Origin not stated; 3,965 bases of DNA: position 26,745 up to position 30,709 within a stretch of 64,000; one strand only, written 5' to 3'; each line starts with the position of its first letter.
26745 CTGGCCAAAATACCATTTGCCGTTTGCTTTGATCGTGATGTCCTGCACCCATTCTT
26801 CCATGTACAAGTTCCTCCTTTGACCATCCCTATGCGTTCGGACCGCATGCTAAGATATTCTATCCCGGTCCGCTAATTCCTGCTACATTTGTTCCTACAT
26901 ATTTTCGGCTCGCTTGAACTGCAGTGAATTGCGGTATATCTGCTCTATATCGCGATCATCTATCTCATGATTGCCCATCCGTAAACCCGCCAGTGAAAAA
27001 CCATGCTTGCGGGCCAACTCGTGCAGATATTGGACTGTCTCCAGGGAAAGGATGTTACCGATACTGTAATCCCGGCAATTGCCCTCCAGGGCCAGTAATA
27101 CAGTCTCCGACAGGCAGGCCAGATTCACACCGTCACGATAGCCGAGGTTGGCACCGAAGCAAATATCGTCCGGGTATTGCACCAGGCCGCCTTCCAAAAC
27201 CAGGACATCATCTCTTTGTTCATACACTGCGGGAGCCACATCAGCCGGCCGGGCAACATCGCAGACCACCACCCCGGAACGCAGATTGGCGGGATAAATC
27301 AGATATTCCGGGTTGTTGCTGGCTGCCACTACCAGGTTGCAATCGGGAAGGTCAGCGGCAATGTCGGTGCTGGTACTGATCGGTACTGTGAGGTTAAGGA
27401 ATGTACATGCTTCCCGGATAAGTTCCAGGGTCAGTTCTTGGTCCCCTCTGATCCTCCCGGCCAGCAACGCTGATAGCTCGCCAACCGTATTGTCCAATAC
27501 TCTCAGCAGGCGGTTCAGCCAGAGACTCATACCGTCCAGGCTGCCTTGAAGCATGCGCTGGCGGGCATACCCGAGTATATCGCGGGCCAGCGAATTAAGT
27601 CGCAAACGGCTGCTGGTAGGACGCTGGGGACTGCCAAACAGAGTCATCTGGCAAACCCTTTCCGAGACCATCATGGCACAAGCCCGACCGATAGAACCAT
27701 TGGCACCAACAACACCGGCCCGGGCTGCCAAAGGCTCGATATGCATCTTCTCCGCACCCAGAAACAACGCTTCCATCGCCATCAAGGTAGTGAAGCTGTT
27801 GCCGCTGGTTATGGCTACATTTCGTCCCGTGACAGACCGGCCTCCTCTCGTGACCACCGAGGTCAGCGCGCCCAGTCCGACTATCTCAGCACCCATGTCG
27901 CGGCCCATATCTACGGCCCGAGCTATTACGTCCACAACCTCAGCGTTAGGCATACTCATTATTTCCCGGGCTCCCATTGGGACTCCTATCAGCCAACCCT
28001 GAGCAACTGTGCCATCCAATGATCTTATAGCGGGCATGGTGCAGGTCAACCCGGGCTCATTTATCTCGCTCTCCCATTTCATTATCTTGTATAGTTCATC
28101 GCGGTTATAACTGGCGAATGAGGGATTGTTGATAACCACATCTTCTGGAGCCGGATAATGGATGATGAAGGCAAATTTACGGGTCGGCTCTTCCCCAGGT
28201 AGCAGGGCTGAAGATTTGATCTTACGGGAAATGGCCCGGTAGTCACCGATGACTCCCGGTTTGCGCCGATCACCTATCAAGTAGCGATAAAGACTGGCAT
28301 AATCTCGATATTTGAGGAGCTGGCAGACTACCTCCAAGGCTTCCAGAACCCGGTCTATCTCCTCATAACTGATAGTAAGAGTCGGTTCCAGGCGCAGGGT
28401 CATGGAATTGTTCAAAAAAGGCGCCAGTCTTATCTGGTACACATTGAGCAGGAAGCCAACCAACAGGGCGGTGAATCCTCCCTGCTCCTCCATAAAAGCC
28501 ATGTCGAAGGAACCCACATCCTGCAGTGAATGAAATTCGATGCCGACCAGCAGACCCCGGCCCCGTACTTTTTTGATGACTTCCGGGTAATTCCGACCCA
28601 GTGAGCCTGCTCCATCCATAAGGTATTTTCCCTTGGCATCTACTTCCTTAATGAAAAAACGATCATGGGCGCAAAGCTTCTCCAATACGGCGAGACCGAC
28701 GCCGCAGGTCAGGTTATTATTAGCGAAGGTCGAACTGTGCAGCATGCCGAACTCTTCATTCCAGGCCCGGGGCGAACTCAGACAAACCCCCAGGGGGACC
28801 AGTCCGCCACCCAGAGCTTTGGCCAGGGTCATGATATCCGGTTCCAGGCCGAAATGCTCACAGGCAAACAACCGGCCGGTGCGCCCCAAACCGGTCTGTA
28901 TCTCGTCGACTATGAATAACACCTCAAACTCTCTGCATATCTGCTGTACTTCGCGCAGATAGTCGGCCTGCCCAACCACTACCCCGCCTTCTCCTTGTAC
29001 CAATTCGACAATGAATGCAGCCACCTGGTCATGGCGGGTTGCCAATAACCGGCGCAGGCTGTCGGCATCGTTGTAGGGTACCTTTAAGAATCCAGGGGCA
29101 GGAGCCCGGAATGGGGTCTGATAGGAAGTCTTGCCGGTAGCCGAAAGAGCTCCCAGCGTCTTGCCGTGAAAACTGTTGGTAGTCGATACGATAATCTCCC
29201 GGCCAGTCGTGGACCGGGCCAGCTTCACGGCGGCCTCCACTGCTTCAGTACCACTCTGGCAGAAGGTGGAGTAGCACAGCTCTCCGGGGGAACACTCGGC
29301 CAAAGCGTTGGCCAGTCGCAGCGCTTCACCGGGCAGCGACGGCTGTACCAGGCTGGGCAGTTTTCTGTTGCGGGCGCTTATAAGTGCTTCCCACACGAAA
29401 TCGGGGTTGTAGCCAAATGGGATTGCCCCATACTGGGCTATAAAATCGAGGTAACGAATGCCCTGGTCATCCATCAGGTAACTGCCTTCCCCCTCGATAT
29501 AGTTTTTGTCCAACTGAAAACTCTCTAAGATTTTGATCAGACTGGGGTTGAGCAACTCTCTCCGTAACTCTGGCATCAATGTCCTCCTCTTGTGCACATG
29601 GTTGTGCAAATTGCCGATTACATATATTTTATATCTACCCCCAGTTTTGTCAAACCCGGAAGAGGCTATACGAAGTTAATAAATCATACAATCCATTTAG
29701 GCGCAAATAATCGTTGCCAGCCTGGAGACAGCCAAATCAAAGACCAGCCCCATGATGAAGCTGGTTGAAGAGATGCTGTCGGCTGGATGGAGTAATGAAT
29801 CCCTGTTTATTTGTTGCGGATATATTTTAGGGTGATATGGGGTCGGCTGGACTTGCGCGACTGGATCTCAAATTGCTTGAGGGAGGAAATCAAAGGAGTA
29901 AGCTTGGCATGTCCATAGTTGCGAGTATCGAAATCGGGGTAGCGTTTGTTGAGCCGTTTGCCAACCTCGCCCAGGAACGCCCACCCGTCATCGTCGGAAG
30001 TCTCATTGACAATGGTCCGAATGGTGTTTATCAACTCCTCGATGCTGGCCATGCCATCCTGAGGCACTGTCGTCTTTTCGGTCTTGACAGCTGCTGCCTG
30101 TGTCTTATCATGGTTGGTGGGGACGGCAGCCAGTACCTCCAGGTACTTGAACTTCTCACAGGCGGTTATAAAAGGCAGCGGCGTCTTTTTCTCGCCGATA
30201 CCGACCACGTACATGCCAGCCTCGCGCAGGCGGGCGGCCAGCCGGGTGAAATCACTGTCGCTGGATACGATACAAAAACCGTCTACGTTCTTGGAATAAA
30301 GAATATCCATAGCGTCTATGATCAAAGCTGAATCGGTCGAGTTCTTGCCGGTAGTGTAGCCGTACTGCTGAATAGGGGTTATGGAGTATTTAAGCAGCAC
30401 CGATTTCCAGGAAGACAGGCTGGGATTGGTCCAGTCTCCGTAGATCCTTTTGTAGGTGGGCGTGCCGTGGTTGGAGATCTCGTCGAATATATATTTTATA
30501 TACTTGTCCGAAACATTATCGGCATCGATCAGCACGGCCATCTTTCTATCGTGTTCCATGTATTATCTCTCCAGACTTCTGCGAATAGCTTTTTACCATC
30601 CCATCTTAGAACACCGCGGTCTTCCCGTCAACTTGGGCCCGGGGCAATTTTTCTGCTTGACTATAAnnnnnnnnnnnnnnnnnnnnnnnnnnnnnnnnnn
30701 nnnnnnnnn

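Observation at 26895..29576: Fusion of a class-III aminotransferase with an acyl-ACP-reductase-like domain: predicted thioester-to-primary-amine enzyme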

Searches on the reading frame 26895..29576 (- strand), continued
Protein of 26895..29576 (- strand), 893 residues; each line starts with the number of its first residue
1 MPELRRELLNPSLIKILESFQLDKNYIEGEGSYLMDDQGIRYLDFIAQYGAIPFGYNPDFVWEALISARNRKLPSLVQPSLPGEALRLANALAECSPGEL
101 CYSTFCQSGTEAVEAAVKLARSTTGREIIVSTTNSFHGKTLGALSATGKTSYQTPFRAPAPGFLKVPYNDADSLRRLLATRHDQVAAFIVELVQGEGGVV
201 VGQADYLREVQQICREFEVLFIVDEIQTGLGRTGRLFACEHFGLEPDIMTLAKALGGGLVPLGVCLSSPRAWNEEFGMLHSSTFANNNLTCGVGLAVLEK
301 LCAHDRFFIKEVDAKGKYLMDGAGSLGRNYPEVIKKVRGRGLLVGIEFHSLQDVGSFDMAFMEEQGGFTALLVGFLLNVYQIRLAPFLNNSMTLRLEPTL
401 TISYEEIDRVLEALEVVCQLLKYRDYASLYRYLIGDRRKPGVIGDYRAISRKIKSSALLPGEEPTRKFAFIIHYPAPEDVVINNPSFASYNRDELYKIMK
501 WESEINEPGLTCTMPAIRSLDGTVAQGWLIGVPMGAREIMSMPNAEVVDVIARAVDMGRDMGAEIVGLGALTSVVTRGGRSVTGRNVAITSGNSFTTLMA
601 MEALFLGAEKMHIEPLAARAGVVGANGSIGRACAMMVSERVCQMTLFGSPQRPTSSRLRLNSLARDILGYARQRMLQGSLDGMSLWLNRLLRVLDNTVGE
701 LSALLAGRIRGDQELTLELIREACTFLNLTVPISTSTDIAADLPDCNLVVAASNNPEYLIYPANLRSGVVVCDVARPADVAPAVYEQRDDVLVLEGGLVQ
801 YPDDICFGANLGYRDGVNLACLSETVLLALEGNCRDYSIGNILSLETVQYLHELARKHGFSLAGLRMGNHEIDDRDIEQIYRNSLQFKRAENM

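Call 19: find_encoding_contigs(protein=P0012, flank=10000, max_places=2)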
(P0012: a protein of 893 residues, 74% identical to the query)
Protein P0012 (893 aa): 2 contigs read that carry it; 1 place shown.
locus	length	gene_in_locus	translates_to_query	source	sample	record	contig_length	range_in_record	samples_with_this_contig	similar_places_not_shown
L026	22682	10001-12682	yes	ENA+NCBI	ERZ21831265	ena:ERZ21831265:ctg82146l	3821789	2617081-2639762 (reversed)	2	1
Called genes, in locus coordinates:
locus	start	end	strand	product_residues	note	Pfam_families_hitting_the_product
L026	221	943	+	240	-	PF02661:Fic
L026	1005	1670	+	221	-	PF05057:DUF676 (weak), PF00561:Abhydrolase_1 (faint), PF02089:Palm_thioest (weak), PF12697:Abhydrolase_6 (weak), PF24096:DUF7379 (weak)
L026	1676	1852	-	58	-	-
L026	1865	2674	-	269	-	-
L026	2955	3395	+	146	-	PF01957:NfeD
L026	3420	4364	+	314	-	PF01145:Band_7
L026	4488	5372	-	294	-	PF02645:DegV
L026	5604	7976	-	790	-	PF02190:LON_substr_bdg, PF13401:AAA_22 (faint), PF00004:AAA, PF07728:AAA_5, PF13191:AAA_16 (faint), PF22667:Lon_lid, PF05362:Lon_C, PF13541:ChlI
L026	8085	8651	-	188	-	PF00440:TetR_N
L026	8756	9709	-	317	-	PF00892:EamA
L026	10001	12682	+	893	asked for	PF00202:Aminotran_3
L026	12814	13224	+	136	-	PF06938:DUF1285_N (weak)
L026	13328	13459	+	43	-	-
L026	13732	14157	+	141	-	PF10057:MpsC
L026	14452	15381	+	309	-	PF00106:adh_short, PF08659:KR (faint), PF13561:adh_short_C2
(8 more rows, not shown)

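Call 60: predict_structure(alignment_id=A1)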
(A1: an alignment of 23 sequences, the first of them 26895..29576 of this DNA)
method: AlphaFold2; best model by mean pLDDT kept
length: 893 residues; sequences in the alignment: 23
mean_pLDDT: 78.8   pTM: 0.61
mean pLDDT of the five models: 78.8, 77.1, 74.5, 70.8, 67.1
residues with pLDDT >= 90: 273; 70-90: 408; 50-70: 147; < 50: 65
segments of 3 or more residues with pLDDT < 50: 1-9, 48-55, 76-80, 196-199, 227-236, 278-286, 353-359
pLDDT, mean of each block of 10 residues (from residue 1): 44 72 80 86 70 50 74 55 72 69 72 86 92 76 76 71 87 95 93 55 79 94 64 51 81 53 77 60 53 76 72 85 95 83 80 49 66 94 76 78 91 96 88 90 79 70 85 67 74 79 57 76 85 69 80 86 85 64 83 84 93 93 88 92 93 88 93 92 95 91 92 88 92 93 94 84 92 74 87 84 68 60 88 70 72 90 81 88 76 51
secondary structure, 60 per line:
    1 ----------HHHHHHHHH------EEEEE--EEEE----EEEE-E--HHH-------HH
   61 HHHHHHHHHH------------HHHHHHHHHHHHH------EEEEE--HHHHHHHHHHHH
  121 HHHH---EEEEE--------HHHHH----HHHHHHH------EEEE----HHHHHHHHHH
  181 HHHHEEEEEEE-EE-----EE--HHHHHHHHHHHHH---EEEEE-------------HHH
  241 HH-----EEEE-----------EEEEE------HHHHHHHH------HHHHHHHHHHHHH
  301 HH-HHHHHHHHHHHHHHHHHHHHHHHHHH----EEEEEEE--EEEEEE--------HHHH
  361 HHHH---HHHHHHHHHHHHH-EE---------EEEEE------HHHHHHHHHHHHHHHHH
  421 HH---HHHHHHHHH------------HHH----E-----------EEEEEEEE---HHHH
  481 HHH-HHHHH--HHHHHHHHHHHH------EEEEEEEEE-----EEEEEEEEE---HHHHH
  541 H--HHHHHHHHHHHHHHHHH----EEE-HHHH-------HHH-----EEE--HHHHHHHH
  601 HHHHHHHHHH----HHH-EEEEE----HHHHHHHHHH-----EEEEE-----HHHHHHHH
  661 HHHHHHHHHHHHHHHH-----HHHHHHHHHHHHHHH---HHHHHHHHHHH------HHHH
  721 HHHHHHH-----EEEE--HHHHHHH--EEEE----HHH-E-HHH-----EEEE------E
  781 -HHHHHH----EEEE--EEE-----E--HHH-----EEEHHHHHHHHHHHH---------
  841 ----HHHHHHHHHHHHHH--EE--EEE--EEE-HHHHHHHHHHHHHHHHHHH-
elements in order (helices of 4 or more, strands of 3 or more residues): H11-19 E26-30 E33-36 E41-44 H59-70 H83-95 E102-106 H109-124 E128-132 H141-145 H150-156 E163-166 H171-184 E185-191 H204-216 E220-224 H238-242 E248-251 E263-267 H274-281 H288-302 H304-329 E334-340 E343-348 H357-364 H368-380 E393-397 H404-422 H426-434 E466-473 H477-483 H485-489 H492-503 E510-518 E524-532 H536-541 H544-560 E565-567 H569-572 E588-590 H593-610 E619-623 H628-637 E643-647 H653-676 H682-696 H700-710 H717-727 E733-736 H739-745 E748-751 E770-773 H782-787 E792-795 E798-800 E817-819 H820-831 H845-858 E865-867 E870-872 H874-892

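Call 62: fold_search(model_id=the predicted structure, library=pdb)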
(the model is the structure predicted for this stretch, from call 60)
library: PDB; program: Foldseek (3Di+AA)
matches with E <= 10: 1711; with E <= 0.001: 1262
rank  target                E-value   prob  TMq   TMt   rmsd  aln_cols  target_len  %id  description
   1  5x3f_A                2.6e-30  1.00  0.42  0.75   3.3       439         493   35  Crystal structure of the YgjG-Protein A-Zpa963-PKA catalytic domain (released 2017-06-28)
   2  4ppm_B                3.2e-30  1.00  0.42  0.80   4.6       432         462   38  Crystal structure of PigE: a transaminase involved in the biosynthesis of 2-methyl-3-n-amyl-pyrrole (MAP) from Serrati (released 2015-01-14)
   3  4uoy_A                4.3e-30  1.00  0.41  0.78   3.9       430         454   35  Crystal structure of YgjG in complex with Pyridoxal-5'-phosphate (released 2014-12-10)
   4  5h7d_A                7.6e-30  1.00  0.42  0.73   6.7       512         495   32  Crystal structure of the YgjG-protein A-Zpa963-calmodulin complex (released 2017-06-28)
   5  8cpl_C                8.0e-30  1.00  0.42  0.74   4.1       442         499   34  YZw2 a scaffold for cryo-EM of small proteins of interest (released 2024-06-12)
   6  4uox_C                1.4e-29  1.00  0.41  0.78   3.7       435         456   35  Crystal structure of YgjG in complex with Pyridoxal-5'-phosphate and putrescine (released 2014-12-10)
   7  8cpl_A                1.5e-29  1.00  0.42  0.80   3.2       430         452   35  YZw2 a scaffold for cryo-EM of small proteins of interest (released 2024-06-12)
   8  4ppm_A                1.5e-29  1.00  0.43  0.80   4.2       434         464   37  Crystal structure of PigE: a transaminase involved in the biosynthesis of 2-methyl-3-n-amyl-pyrrole (MAP) from Serrati (released 2015-01-14)
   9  4uox_B                1.6e-29  1.00  0.41  0.79   3.6       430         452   36  Crystal structure of YgjG in complex with Pyridoxal-5'-phosphate and putrescine (released 2014-12-10)
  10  8cpl_B                1.7e-29  1.00  0.42  0.80   3.7       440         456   34  YZw2 a scaffold for cryo-EM of small proteins of interest (released 2024-06-12)
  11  8r2p_D                3.2e-29  1.00  0.41  0.71   3.8       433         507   35  YZwIdeal x16 a scaffold for cryo-EM of small proteins of interest crystallizing in space group 19 (P 21 21 21) (released 2024-11-13)
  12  4uox_A                4.1e-29  1.00  0.41  0.78   3.8       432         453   35  Crystal structure of YgjG in complex with Pyridoxal-5'-phosphate and putrescine (released 2014-12-10)
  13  2ord_A                1.3e-28  1.00  0.38  0.84   3.7       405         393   33  Crystal structure of Acetylornithine aminotransferase (EC 2.6.1.11) (ACOAT) (TM1785) from Thermotoga maritima at 1.40  (released 2007-02-13)
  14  8r2p_A                1.4e-28  1.00  0.41  0.78   3.7       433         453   36  YZwIdeal x16 a scaffold for cryo-EM of small proteins of interest crystallizing in space group 19 (P 21 21 21) (released 2024-11-13)
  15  2e54                  1.5e-28  1.00  0.38  0.85   3.7       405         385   34  Crystal structure of acetylornithine aminotransferase from Thermotoga maritima (released 2007-06-19)
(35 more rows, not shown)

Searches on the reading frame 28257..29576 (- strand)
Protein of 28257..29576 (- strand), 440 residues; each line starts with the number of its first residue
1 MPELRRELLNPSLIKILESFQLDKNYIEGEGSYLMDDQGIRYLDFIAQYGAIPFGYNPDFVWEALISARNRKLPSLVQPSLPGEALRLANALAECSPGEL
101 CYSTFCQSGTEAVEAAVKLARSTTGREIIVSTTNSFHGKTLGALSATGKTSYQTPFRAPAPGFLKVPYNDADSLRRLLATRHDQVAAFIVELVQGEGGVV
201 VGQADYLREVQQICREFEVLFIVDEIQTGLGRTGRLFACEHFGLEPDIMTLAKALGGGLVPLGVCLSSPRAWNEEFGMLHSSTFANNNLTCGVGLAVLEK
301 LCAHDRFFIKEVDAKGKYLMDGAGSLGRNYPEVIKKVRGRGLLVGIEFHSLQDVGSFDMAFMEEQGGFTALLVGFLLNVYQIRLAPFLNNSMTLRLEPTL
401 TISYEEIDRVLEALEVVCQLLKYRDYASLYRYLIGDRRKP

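Call 50: search_solved_structures(query=window:28257-29576:-, max_evalue=1e-40, show_alignments=1)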
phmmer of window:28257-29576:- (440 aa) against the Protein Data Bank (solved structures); distinct sequences matched with E-value up to 1e-40: 37.
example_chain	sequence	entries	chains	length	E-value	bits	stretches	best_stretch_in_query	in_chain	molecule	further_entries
4ppm_A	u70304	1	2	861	6.2e-81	276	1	7-350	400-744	Aminotransferase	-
5h7d_A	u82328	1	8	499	5.4e-79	269.6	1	9-417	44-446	Putrescine aminotransferase,Immunoglobulin G-binding protein A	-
5x3f_A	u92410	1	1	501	5.6e-79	269.6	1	9-417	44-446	Putrescine aminotransferase,Immunoglobulin G-binding protein A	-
4uox_A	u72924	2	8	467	7.1e-79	269.2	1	8-415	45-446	PUTRESCINE AMINOTRANSFERASE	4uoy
8cpl_A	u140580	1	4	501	9.1e-79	268.9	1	9-415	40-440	Putrescine aminotransferase,Immunoglobulin G-binding protein A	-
8r2p_A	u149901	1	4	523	1.2e-78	268.5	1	9-415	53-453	Putrescine aminotransferase,Immunoglobulin G-binding protein A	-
2e54_A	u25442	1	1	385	8.7e-63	216.2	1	24-419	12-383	Acetylornithine aminotransferase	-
2ord_A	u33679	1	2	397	9.5e-63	216.1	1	24-419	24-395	Acetylornithine aminotransferase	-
2eh6_A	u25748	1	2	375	4.9e-57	197.3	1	22-349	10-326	Acetylornithine aminotransferase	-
1vef_A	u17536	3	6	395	1.7e-55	192.2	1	25-349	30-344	Acetylornithine/acetyl-lysine aminotransferase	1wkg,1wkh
8ht2_A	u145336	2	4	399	1.4e-52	182.6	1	26-348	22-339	Acetylornithine aminotransferase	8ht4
7nn1_A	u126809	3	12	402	4e-52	181.1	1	28-348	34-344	Acetylornithine aminotransferase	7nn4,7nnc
5viu_A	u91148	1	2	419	3.1e-49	171.6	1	28-361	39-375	Acetylornithine aminotransferase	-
6w7x_A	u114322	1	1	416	7.8e-49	170.2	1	28-348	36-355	Acetylornithine aminotransferase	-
3ruy_A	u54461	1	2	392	7.9e-49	170.2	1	28-349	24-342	Ornithine aminotransferase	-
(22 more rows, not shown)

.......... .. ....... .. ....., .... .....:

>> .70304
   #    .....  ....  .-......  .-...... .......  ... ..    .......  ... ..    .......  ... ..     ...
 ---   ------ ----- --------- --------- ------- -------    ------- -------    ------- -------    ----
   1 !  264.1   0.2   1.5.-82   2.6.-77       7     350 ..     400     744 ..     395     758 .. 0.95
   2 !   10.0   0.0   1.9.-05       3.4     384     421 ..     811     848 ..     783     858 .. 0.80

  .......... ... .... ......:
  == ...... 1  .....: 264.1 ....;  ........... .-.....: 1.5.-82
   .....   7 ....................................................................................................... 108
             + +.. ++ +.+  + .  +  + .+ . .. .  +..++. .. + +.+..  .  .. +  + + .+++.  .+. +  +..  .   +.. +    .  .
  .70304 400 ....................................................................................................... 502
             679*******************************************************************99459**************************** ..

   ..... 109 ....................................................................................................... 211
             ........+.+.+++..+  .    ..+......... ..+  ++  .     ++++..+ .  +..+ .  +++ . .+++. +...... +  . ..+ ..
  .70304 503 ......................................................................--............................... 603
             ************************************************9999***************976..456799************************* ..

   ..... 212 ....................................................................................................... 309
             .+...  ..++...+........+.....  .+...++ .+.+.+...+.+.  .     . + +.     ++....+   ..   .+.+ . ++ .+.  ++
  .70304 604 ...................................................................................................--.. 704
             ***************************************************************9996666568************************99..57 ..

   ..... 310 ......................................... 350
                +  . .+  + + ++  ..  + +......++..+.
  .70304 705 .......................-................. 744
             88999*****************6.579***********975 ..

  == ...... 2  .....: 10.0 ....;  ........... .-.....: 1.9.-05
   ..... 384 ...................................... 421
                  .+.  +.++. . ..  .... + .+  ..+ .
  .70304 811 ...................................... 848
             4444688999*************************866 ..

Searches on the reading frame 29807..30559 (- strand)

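Call 13: search_protein_families(library=pfam, proteins=[window:29807-30559:-], max_evalue=0.001)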
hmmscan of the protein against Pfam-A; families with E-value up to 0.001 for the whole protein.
window:29807-30559:- (250 aa): 2 families
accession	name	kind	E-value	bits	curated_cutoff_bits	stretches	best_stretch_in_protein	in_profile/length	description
PF01936.24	NYN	-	7.1e-35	121.1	24.2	1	6-140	1-144/145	NYN domain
PF12872.13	OST-HTH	-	3.6e-19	68.8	23.8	1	175-240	8-69/71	OST-HTH/LOTUS domain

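Call 42: search_protein_families(library=ncbifam, proteins=[window:29807-30559:-], max_evalue=0.001)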
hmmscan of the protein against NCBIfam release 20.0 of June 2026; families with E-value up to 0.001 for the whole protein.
window:29807-30559:- (250 aa): 1 family
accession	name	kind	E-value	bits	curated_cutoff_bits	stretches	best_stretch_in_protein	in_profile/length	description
TIGR00288.1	TIGR00288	hypoth_equivalog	5.9e-05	23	178.45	1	73-123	87-137/160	TIGR00288 family NYN domain-containing protein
